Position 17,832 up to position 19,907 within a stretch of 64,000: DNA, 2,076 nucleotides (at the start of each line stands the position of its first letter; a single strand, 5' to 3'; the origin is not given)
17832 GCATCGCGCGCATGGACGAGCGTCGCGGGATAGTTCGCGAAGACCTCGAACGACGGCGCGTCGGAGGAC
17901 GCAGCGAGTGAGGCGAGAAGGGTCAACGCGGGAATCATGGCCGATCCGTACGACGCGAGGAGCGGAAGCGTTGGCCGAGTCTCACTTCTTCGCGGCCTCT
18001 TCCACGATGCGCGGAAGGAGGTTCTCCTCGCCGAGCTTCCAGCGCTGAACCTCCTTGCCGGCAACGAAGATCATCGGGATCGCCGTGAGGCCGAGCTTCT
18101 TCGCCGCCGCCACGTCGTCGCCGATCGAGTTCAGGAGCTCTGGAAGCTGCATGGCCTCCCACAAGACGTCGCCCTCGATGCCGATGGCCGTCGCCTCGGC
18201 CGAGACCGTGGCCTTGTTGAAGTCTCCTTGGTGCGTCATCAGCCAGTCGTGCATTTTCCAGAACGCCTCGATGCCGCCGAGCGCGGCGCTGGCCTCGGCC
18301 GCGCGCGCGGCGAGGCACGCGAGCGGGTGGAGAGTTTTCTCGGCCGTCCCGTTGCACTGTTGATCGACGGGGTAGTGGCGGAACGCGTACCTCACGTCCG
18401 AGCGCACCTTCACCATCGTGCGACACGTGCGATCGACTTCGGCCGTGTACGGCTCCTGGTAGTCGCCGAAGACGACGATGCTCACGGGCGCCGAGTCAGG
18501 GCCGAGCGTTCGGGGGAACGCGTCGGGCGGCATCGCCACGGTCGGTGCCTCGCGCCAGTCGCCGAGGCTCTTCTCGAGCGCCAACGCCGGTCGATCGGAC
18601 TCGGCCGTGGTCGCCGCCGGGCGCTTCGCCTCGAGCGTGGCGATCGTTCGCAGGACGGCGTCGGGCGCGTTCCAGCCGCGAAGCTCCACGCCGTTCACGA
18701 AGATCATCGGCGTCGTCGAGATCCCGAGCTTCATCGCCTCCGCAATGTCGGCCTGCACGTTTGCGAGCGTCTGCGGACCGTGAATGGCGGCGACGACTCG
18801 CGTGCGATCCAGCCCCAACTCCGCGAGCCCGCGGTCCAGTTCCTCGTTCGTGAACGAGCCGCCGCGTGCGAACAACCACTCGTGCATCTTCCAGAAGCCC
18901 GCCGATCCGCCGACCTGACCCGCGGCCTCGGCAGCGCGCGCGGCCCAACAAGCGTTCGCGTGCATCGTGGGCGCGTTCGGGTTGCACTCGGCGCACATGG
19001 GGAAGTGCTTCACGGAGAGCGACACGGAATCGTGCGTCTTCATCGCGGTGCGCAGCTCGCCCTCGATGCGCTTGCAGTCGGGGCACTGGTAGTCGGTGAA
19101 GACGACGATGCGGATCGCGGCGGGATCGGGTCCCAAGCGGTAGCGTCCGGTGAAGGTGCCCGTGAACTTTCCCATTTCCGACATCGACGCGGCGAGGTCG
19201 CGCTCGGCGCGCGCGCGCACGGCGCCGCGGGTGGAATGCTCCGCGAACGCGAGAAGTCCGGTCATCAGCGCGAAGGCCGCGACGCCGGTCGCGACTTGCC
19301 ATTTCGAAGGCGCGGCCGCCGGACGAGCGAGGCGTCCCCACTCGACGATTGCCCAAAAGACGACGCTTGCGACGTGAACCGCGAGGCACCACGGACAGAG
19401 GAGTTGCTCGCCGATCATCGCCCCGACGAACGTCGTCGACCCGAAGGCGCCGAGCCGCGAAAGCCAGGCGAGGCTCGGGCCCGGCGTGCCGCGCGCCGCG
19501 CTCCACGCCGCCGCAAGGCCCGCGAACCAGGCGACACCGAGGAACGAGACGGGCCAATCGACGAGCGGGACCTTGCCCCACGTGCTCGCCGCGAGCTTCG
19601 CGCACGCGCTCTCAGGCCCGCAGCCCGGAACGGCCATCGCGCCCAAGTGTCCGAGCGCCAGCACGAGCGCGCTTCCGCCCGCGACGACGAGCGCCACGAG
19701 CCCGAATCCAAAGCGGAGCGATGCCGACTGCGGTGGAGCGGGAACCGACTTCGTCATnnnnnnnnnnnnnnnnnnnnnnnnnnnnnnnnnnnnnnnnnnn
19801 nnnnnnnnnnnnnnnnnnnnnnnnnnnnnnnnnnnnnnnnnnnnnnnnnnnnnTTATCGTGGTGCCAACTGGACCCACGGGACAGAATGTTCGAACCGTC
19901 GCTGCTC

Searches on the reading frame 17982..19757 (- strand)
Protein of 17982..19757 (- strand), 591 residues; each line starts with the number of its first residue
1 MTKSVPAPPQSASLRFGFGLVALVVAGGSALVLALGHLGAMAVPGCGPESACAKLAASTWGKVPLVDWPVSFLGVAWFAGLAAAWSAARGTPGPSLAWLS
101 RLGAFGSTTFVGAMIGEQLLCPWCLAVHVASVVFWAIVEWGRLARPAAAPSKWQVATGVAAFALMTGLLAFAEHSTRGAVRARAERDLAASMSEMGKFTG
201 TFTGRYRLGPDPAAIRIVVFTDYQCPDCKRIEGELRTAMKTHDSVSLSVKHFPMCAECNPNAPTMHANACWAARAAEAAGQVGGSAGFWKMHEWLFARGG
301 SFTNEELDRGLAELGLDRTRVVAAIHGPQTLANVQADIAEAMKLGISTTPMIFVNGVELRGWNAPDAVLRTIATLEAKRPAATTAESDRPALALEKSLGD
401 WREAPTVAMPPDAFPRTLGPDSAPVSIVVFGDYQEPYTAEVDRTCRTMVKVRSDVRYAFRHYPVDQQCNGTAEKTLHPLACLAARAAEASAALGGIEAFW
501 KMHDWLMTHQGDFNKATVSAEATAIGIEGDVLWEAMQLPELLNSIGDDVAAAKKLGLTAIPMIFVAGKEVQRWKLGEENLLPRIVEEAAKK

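Call 11: search_protein_families(library=pfam, proteins=[window:17982-19757:-], max_evalue=0.01)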
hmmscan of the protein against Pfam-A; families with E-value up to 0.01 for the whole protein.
window:17982-19757:- (591 aa): 6 families
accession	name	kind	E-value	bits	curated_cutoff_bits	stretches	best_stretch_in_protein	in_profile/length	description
PF13462.12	Thioredoxin_4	-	4.4e-18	66.4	23.2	2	208-372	8-163/165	Thioredoxin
PF01323.26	DSBA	-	1.3e-17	64.6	25.6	2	217-370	2-188/191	DSBA-like thioredoxin domain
PF07884.19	VKOR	-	3.4e-06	27.7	27.5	1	19-137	7-132/134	Vitamin K epoxide reductase family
PF13098.12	Thioredoxin_2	-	0.00011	23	27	0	217-238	9-30/104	Thioredoxin-like domain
PF13192.12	Thioredoxin_3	-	0.0011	19.4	24.8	0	331-357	33-58/76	Thioredoxin domain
PF00462.30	Glutaredoxin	-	0.0015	19.2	22.9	0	217-238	1-22/60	Glutaredoxin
